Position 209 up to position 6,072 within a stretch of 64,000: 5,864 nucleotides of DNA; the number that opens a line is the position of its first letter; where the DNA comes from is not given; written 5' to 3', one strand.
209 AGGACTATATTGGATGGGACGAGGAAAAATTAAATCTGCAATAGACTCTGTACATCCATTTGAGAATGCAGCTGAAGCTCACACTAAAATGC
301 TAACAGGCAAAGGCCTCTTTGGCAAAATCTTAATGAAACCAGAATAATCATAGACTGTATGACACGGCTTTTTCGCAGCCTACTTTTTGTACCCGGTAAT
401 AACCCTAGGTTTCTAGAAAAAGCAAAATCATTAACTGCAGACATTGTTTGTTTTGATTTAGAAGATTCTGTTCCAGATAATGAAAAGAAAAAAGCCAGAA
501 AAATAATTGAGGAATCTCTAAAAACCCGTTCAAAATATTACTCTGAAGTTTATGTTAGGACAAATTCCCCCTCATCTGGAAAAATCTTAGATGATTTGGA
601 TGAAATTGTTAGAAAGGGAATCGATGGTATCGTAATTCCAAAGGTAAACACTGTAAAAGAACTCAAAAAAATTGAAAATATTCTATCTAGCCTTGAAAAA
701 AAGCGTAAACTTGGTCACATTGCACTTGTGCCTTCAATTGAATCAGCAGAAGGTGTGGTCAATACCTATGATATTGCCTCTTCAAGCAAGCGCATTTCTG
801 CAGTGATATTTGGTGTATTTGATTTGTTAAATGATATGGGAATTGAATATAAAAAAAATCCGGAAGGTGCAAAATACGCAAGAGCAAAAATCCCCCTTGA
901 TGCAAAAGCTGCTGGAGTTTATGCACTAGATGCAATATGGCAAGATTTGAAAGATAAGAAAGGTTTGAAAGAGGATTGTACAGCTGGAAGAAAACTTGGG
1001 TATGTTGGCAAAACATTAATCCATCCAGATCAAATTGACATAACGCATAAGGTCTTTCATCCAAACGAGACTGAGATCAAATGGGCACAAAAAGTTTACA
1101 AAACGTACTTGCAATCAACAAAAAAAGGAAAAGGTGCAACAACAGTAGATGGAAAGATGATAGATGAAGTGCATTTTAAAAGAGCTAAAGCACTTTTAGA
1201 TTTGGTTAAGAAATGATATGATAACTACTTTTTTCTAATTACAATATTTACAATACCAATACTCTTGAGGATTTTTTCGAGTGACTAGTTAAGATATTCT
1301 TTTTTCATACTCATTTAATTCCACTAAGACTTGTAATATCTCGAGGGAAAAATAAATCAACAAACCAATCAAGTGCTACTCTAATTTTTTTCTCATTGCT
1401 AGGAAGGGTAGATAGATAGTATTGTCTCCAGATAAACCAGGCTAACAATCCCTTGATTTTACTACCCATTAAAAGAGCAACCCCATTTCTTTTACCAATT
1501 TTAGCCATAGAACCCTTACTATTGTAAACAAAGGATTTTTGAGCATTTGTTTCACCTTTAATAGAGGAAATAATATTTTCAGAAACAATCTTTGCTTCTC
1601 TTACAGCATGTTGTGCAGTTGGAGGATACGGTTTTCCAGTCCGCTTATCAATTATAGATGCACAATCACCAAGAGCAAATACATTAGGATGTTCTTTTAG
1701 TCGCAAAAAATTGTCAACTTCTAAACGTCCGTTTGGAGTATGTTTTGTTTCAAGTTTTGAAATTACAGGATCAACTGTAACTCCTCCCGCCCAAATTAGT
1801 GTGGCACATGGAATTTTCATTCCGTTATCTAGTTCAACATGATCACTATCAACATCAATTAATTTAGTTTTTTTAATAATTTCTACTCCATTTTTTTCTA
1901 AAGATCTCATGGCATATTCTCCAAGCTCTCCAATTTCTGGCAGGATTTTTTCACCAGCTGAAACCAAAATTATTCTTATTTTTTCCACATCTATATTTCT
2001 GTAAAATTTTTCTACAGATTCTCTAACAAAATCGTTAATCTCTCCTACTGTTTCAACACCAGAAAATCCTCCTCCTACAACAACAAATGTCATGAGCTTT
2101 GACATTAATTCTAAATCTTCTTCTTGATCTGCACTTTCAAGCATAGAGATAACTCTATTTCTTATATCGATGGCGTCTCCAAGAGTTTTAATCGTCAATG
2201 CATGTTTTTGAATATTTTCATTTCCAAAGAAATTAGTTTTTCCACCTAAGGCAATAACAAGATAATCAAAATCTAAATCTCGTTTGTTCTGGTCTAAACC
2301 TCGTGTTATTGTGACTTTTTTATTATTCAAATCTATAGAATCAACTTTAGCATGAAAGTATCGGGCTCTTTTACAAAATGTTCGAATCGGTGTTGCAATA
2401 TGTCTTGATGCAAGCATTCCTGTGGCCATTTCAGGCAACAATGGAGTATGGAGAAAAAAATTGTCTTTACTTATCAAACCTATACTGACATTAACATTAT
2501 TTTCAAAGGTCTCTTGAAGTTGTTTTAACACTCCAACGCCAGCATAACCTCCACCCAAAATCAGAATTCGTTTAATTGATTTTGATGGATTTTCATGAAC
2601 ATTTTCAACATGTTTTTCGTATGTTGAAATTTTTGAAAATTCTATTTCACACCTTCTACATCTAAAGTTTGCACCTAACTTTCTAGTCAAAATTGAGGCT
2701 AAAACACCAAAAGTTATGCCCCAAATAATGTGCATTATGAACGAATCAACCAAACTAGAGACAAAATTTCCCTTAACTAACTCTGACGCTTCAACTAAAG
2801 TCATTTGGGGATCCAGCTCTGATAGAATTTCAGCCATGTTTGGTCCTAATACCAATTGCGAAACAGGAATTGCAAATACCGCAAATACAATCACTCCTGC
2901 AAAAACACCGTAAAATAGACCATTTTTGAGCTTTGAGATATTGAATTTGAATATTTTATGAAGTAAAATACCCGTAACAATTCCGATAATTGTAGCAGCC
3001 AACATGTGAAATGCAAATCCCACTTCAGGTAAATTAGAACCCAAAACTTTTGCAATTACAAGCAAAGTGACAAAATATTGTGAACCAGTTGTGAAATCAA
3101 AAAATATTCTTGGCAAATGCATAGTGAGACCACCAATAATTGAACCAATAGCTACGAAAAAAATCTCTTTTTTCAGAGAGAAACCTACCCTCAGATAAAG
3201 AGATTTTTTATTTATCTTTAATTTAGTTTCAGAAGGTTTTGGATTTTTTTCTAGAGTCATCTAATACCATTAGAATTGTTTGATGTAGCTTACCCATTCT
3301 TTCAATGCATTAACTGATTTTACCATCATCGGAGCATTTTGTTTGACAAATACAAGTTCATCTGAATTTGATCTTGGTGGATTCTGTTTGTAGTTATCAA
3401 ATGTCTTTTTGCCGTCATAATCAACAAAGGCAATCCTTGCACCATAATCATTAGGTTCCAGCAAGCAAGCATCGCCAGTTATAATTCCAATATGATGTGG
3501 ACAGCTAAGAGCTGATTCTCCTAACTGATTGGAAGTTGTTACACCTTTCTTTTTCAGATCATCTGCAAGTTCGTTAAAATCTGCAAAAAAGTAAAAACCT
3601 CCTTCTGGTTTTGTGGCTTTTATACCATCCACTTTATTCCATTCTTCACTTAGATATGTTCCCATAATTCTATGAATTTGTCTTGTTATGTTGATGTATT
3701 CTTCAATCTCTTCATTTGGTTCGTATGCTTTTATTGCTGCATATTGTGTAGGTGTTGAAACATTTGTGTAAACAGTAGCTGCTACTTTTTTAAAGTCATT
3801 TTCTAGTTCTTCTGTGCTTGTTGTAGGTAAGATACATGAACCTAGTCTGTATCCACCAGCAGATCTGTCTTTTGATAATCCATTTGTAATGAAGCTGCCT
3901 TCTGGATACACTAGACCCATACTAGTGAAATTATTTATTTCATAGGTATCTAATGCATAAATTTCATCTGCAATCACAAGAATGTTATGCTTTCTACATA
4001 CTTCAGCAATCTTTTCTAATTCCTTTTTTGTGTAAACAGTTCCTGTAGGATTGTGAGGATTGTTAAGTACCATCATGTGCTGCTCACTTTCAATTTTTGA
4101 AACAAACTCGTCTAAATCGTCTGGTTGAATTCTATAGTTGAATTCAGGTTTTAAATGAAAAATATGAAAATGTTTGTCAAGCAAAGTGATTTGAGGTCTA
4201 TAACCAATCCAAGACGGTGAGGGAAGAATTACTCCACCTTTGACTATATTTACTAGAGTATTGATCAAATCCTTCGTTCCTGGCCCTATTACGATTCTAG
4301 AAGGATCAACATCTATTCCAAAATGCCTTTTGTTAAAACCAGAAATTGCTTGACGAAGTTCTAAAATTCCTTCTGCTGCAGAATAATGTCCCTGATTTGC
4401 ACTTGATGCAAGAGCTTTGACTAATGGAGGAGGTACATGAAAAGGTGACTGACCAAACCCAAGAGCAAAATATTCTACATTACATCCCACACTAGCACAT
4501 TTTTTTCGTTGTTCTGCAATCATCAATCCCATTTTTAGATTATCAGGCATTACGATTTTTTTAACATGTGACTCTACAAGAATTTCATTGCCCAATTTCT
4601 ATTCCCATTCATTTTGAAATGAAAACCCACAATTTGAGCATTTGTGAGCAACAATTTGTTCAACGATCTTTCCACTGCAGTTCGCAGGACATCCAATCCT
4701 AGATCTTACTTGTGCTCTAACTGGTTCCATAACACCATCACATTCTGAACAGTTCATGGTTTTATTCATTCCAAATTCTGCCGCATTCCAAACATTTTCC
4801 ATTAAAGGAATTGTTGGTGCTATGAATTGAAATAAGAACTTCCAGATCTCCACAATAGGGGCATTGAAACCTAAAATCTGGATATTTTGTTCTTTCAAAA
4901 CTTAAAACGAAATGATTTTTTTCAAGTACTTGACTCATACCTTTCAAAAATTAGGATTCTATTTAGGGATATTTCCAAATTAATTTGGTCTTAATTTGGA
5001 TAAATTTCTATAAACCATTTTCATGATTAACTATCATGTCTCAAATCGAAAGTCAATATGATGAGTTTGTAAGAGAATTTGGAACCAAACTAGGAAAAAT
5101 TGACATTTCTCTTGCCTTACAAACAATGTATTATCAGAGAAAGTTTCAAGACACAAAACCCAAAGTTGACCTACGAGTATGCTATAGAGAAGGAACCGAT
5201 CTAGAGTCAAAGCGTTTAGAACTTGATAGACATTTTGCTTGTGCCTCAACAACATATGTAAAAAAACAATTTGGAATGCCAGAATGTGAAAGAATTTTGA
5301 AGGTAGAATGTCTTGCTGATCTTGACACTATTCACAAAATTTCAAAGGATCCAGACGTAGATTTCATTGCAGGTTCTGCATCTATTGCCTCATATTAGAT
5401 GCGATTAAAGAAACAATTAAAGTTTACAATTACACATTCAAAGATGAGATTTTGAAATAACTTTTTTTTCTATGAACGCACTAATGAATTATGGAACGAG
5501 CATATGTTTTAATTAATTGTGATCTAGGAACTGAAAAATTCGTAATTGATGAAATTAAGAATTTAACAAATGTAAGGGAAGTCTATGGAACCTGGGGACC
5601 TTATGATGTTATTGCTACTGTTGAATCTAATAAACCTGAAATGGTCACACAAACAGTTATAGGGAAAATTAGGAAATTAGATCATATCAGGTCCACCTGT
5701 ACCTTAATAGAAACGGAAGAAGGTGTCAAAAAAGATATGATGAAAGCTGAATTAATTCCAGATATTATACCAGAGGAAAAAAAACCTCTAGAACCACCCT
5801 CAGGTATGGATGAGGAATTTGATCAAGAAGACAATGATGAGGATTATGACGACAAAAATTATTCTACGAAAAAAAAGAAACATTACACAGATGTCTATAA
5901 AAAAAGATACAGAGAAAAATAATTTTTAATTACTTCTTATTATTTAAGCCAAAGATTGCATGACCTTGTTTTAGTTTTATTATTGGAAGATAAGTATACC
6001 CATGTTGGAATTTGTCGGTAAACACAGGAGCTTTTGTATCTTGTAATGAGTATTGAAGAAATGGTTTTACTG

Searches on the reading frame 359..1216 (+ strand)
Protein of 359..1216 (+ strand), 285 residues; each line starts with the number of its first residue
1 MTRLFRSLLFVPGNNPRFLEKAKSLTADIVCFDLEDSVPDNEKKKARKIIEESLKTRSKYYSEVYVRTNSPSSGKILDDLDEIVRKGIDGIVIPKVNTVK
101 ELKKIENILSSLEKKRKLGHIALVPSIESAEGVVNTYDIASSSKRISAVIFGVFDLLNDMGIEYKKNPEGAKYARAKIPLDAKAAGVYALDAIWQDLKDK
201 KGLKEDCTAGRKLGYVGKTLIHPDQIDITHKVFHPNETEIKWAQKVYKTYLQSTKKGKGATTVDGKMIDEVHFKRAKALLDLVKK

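Call 29: search_protein_families(library=pfam, proteins=[window:359-1216:+], max_evalue=0.001)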
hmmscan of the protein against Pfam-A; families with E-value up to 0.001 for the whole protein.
window:359-1216:+ (285 aa): 2 families
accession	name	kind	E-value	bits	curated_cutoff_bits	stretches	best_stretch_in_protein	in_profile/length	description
PF03328.21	HpcH_HpaI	-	1.7e-47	162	25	1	6-223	1-221/221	HpcH/HpaI aldolase/citrate lyase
PF15617.12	C-C_Bond_Lyase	-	2.3e-17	63.6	28.4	1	9-277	11-309/320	C-C_Bond_Lyase of the TIM-Barrel fold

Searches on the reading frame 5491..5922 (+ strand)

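Call 79: search_protein_families(library=pfam, proteins=[window:5491-5922:+], max_evalue=0.001)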
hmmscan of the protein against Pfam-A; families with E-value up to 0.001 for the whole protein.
window:5491-5922:+ (143 aa): 1 family
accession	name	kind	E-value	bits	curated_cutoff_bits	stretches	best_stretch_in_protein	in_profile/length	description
PF01037.27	AsnC_trans_reg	-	1.2e-06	28.8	25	1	7-73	2-69/73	Lrp/AsnC ligand binding domain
